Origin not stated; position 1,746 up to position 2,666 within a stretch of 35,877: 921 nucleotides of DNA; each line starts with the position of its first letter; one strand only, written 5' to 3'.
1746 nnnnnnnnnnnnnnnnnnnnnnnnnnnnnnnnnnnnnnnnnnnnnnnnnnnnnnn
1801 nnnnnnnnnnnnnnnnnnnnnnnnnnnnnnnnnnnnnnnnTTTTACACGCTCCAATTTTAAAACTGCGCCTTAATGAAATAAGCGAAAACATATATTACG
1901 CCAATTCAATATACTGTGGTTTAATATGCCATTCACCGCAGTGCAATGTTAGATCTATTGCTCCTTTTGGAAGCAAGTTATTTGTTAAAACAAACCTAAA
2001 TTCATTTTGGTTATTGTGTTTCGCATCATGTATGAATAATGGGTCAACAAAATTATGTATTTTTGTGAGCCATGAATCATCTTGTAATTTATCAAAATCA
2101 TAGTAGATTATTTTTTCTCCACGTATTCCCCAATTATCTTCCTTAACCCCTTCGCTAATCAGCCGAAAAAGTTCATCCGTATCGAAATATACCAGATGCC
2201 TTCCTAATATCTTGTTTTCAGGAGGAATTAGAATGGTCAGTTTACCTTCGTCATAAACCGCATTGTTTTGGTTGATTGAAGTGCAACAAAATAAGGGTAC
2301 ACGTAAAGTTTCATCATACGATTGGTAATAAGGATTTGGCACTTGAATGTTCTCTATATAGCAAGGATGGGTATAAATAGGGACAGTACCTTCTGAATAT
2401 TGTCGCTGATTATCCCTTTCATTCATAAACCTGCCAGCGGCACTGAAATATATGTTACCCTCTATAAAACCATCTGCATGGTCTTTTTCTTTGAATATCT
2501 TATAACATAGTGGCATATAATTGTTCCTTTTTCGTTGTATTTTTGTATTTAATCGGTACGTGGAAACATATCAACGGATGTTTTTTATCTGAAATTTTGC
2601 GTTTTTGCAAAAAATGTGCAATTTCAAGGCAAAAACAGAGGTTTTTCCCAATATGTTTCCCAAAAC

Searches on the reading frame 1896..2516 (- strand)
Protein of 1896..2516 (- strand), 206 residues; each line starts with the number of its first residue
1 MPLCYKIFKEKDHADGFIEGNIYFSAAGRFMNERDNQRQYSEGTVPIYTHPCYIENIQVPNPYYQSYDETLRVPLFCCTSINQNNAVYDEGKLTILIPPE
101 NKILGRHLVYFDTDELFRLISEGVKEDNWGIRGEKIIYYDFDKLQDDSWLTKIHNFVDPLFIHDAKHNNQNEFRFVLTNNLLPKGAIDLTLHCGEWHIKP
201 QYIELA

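Call 3: search_protein_families(library=pfam, proteins=[window:1896-2516:-], max_evalue=1)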
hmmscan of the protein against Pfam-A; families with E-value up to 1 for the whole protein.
window:1896-2516:- (206 aa): 0 families

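Call 4: search_protein_families(library=padloc, proteins=[window:1896-2516:-], max_evalue=1)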
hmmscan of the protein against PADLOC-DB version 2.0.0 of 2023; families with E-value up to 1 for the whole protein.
window:1896-2516:- (206 aa): 0 families

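Call 5: search_protein_families(library=ncbifam, proteins=[window:1896-2516:-], max_evalue=1)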
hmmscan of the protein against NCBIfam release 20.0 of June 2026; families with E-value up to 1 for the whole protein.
window:1896-2516:- (206 aa): 0 families

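Call 30: search_protein_families(library=phrogs, proteins=[window:1896-2516:-], max_evalue=0.01)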
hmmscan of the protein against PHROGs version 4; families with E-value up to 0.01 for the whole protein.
window:1896-2516:- (206 aa): 2 families
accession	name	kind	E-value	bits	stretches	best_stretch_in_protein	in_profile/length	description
phrog_26561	-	unknown function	1.3e-05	26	1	5-181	15-216/249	-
phrog_13198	-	unknown function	7.9e-05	23.3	0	4-39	21-56/230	-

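Call 59: find_homologous_proteins(query=window:1896-2516:-)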
Query window:1896-2516:- (206 aa): 6 proteins with E <= 0.001 among 40 candidates.
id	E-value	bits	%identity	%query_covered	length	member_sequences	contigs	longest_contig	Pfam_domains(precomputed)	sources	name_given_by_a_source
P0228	1.5e-135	468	95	100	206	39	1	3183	-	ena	-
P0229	8.6e-122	423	85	100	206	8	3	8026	-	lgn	-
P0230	4.9e-117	408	83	100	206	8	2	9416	-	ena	-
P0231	4.2e-111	388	78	100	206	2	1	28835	-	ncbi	-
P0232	5.5e-100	352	72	100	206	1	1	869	-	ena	-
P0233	7.2e-71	257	87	62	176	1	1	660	-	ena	-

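Call 61: find_encoding_contigs(protein=P0231, flank=6000, max_places=3)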
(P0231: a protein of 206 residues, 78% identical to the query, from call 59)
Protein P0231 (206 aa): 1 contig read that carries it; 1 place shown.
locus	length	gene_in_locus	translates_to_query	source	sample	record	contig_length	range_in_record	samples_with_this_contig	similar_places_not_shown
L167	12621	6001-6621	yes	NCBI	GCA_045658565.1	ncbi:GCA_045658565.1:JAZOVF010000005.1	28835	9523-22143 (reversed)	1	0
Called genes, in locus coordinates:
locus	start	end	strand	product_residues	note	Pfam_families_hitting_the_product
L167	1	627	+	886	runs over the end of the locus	-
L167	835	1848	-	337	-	PF01699:Na_Ca_ex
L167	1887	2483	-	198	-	PF02659:Mntp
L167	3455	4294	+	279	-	PF12833:HTH_18, PF00165:HTH_AraC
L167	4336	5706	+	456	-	PF05958:tRNA_U5-meth_tr, PF03602:Cons_hypoth95 (weak), PF05175:MTS (weak), PF09445:Methyltransf_15, PF13649:Methyltransf_25 (weak), PF13847:Methyltransf_31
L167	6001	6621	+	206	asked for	-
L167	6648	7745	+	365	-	-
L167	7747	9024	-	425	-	PF13443:HTH_26, PF00145:DNA_methylase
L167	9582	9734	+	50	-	-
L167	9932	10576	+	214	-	-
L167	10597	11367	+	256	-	-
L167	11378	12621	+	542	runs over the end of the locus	PF00795:CN_hydrolase, PF03009:GDPD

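Call 62: find_encoding_contigs(protein=P0230, flank=6000, max_places=3)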
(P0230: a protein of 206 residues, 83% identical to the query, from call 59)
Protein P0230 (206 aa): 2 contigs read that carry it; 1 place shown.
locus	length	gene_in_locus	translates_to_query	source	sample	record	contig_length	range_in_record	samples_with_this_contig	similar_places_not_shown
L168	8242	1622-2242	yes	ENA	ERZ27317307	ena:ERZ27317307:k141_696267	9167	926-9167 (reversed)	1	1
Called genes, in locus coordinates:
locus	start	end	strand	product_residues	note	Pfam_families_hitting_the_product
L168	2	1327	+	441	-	?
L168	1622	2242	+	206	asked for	-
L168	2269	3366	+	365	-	-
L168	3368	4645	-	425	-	PF13443:HTH_26, PF00145:DNA_methylase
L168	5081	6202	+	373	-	PF13306:LRR_5, PF13855:LRR_8 (faint), PF13306:LRR_5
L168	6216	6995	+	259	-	-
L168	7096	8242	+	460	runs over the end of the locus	PF00171:Aldedh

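Call 63: find_encoding_contigs(protein=P0229, flank=6000, max_places=3)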
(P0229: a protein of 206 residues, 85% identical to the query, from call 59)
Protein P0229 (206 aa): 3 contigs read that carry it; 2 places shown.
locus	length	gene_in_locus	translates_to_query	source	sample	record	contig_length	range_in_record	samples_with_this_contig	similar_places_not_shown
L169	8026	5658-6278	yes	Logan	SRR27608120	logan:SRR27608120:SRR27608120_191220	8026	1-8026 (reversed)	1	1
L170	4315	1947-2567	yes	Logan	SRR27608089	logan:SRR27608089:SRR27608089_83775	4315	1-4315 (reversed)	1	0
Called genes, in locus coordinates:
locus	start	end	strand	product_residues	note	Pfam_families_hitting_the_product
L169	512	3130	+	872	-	-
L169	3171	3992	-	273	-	PF21302:Zn_ribbon_RlmA, PF01209:Ubie_methyltran (weak), PF13679:Methyltransf_32 (weak), PF24675:NpmA (faint), PF13847:Methyltransf_31, PF08241:Methyltransf_11, PF13649:Methyltransf_25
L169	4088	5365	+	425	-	PF01938:TRAM (weak), PF06325:PrmA (weak), PF02475:TRM5-TYW2_MTfase (weak), PF05175:MTS, PF01170:UPF0020 (faint), PF13649:Methyltransf_25 (weak), PF13847:Methyltransf_31, PF05958:tRNA_U5-meth_tr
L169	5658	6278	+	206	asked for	-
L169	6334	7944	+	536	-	PF13306:LRR_5, PF01844:HNH, PF14279:HNH_5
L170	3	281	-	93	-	?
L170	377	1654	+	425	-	PF01938:TRAM (weak), PF06325:PrmA (weak), PF02475:TRM5-TYW2_MTfase (weak), PF05175:MTS, PF01170:UPF0020 (faint), PF13649:Methyltransf_25 (weak), PF13847:Methyltransf_31, PF05958:tRNA_U5-meth_tr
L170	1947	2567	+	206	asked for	-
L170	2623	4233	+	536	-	PF13306:LRR_5, PF01844:HNH, PF14279:HNH_5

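Call 64: search_protein_families(library=padloc, proteins=[L167:6648-7745:+, L167:7747-9024:-, L167:9932-10576:+, L167:10597-11367:+, L168:5081-6202:+, L168:6216-6995:+], max_evalue=0.001)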
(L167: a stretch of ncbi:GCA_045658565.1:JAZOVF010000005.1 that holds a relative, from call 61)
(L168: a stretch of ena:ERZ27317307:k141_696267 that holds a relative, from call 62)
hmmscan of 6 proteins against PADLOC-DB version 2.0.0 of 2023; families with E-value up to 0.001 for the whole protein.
L167:6648-7745:+ (365 aa): 0 families

L167:7747-9024:- (425 aa): 64 families (the best 25 are shown)
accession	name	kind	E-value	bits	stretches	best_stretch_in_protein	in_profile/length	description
PDLC03378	MTase_II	-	5.6e-78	260.6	1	74-423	3-333/344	Type II methyltransferase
PDLC03234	MTase_II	-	1.3e-73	246.4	2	72-248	3-185/375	Type II methyltransferase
PDLC03272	MTase_II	-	4.2e-70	234.9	1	64-424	65-394/407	Type II methyltransferase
PDLC00026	DruM2|DruM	-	6.8e-67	224.4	1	72-423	3-321/336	DNA cytosine methylase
PDLC03326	MTase_II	-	1.9e-63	213.1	2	74-247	5-186/412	Type II methyltransferase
PDLC00033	DruM2|DruM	-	1.2e-61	207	2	69-254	17-207/368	DNA cytosine methylase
PDLC00027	DruM2|DruM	-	5.1e-61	205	1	72-419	10-350/361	DNA cytosine methylase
PDLC03237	MTase_II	-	5.7e-61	204.6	2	73-241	793-972/1036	Type II methyltransferase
PDLC03307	MTase_II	-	4.1e-59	198.7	1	74-424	1-373/382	Type II methyltransferase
PDLC00031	DruM2|DruM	-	3.6e-55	185.5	1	73-420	11-351/361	DNA cytosine methylase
PDLC02650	DrmMII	-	2.6e-50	169.6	3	72-190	7-137/435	DrmMII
PDLC03270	MTase_II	-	1.8e-46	156.6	2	76-266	3-187/309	Type II methyltransferase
PDLC00030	DruM2|DruM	-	2.3e-45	153.4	2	73-240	5-187/380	DNA cytosine methylase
PDLC02649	DrmMII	-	7.7e-44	148.3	3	132-247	108-229/422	DrmMII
PDLC00029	DruM2|DruM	-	5.3e-43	145.6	2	73-270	4-192/329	DNA cytosine methylase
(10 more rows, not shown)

L167:9932-10576:+ (214 aa): 0 families

L167:10597-11367:+ (256 aa): 0 families

L168:5081-6202:+ (373 aa): 0 families

L168:6216-6995:+ (259 aa): 0 families

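Call 97: search_protein_families(library=pfam, proteins=[L167:6648-7745:+], max_evalue=0.01)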
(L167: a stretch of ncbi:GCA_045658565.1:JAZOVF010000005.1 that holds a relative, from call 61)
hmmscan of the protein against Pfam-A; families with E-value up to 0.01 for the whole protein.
L167:6648-7745:+ (365 aa): 0 families
